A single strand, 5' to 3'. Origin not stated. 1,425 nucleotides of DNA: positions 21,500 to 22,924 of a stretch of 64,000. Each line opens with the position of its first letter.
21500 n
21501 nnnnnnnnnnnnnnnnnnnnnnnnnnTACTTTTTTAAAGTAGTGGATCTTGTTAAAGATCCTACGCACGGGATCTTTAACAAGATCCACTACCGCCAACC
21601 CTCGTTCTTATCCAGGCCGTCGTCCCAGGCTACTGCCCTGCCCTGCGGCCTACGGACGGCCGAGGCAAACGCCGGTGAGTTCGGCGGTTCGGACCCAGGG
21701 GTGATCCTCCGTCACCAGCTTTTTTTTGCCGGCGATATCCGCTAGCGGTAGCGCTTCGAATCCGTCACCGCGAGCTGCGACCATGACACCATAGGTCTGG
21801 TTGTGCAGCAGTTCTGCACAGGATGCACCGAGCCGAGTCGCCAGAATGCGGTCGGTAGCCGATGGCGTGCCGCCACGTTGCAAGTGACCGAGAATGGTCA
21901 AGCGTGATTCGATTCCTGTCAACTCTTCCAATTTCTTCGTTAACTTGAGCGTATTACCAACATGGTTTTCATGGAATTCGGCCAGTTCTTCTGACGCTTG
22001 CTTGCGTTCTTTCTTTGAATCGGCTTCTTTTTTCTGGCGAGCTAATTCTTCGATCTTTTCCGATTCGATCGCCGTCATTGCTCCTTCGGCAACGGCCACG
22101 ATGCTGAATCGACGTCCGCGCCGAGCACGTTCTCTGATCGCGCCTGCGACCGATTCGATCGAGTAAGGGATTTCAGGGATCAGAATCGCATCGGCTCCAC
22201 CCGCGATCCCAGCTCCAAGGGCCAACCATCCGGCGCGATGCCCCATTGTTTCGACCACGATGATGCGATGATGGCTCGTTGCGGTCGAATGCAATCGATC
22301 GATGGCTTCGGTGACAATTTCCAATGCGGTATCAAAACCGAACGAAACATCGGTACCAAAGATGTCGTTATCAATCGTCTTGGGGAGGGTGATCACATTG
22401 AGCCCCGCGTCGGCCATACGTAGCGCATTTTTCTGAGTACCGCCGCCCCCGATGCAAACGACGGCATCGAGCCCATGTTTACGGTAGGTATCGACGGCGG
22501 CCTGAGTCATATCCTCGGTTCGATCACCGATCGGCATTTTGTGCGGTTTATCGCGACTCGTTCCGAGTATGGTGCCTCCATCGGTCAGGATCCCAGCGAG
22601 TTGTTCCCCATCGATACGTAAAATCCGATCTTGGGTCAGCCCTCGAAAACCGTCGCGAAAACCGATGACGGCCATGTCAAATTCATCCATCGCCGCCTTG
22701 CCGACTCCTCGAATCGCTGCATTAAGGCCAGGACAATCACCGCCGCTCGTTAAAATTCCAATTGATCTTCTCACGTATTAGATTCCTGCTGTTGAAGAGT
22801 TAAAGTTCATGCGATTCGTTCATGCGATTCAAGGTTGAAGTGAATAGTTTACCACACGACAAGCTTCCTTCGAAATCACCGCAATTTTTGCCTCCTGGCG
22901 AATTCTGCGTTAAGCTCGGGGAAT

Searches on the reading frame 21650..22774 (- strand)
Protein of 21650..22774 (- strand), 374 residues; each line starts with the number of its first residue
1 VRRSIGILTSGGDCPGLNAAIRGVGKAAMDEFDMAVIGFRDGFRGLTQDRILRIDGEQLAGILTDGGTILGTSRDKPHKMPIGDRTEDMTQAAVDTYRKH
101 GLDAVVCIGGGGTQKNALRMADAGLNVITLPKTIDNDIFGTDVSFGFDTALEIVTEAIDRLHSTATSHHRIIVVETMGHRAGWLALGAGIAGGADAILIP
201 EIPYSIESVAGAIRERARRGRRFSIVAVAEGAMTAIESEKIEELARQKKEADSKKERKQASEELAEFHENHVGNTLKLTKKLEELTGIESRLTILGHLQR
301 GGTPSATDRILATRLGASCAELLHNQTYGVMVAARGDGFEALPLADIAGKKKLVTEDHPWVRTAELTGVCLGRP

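Call 10: search_protein_families(library=pfam, proteins=[window:21650-22774:-], max_evalue=0.0001)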
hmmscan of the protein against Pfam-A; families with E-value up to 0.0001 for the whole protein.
window:21650-22774:- (374 aa): 1 family
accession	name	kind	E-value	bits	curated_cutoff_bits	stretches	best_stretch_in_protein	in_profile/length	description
PF00365.25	PFK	-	4.5e-100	335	30.9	1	5-323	2-277/277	Phosphofructokinase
